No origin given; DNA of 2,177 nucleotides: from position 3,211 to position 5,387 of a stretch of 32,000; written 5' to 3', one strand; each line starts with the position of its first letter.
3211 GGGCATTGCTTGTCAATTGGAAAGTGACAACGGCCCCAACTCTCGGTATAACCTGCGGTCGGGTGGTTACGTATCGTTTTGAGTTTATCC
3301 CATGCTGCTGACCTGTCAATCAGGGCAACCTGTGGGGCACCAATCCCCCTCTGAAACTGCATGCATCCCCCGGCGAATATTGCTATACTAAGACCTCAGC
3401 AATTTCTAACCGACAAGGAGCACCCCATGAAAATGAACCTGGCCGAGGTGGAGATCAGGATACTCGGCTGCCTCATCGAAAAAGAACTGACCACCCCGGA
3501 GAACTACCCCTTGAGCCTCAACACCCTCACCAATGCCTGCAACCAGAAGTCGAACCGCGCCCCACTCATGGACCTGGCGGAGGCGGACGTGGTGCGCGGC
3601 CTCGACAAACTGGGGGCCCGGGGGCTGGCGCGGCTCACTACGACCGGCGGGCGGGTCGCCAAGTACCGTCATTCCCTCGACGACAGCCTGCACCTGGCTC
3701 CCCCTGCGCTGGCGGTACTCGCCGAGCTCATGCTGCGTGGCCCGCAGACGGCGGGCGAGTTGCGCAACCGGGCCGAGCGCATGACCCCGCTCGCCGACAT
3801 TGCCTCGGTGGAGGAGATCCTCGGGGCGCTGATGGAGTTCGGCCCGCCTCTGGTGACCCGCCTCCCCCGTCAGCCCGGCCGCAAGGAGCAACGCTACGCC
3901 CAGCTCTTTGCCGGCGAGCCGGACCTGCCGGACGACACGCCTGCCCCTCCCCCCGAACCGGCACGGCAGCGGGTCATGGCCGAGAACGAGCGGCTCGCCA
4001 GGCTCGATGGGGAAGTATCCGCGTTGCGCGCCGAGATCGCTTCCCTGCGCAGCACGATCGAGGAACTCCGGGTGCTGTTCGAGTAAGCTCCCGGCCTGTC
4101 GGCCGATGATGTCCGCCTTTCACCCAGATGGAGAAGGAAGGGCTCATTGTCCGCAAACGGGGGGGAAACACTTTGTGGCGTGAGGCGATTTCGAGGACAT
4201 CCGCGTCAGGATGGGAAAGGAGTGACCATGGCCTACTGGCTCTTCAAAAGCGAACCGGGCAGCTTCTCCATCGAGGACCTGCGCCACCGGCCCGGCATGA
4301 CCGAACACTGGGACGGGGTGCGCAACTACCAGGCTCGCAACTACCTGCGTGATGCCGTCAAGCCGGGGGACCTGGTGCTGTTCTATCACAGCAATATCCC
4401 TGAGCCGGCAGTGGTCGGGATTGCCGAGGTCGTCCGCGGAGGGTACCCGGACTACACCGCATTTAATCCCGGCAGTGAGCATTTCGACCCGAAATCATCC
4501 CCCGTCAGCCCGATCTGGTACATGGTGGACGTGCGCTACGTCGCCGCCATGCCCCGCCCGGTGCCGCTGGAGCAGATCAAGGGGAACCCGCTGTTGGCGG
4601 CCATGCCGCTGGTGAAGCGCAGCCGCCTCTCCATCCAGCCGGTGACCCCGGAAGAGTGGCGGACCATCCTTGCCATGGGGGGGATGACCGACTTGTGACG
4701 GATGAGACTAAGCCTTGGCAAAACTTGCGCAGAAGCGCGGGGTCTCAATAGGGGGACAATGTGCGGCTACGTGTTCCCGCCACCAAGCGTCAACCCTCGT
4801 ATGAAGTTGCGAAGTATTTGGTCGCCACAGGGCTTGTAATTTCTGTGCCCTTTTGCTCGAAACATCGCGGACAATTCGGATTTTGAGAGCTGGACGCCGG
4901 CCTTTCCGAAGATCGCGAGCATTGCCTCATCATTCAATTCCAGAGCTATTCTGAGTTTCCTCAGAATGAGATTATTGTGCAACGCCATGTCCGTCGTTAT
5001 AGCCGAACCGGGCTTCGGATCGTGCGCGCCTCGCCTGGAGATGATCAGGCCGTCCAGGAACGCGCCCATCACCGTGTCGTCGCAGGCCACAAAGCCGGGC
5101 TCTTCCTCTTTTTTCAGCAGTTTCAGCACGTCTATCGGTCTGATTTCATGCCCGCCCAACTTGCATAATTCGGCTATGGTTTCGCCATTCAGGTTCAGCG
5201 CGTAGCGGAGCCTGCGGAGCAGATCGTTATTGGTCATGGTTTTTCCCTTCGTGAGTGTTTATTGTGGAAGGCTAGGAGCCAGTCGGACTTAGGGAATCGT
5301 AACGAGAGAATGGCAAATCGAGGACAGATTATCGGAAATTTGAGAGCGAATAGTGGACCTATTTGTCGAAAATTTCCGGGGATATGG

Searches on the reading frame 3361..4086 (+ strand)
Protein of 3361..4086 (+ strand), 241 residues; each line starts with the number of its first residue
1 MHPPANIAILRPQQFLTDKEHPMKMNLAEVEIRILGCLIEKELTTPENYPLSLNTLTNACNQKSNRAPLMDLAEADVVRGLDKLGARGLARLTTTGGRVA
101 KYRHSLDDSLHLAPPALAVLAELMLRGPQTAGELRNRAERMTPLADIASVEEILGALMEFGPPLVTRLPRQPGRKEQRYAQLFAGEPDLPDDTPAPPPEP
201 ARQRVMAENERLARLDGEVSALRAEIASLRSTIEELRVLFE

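Call 63: search_protein_families(library=pfam, proteins=[window:3361-4086:+], max_evalue=0.001)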
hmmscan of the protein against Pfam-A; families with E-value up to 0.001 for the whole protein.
window:3361-4086:+ (241 aa): 1 family
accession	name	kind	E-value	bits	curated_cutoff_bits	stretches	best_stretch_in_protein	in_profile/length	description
PF04337.18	DUF480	-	5.5e-59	199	25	1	27-174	1-149/149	Protein of unknown function, DUF480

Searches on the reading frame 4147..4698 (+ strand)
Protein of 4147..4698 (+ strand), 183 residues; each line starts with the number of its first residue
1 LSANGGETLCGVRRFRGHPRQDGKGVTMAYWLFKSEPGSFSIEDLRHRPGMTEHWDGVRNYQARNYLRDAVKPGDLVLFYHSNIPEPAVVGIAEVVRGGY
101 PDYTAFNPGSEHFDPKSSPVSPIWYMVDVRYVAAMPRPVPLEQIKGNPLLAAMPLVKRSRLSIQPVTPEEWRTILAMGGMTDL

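Call 63: search_protein_families(library=pfam, proteins=[window:4147-4698:+], max_evalue=0.001)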
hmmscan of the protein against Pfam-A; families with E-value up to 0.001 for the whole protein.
window:4147-4698:+ (183 aa): 1 family
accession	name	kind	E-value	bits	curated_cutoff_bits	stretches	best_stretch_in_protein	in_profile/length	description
PF01878.24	EVE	-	5.9e-56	188.9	23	1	29-177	1-145/145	EVE domain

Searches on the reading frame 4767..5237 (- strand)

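Call 63: search_protein_families(library=pfam, proteins=[window:4767-5237:-], max_evalue=0.001)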
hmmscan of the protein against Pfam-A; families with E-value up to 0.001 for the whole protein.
window:4767-5237:- (156 aa): 1 family
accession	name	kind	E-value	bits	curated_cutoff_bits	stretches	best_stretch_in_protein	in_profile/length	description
PF07308.18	DUF1456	-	3.7e-53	178.1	27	2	88-151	1-64/68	Protein of unknown function (DUF1456)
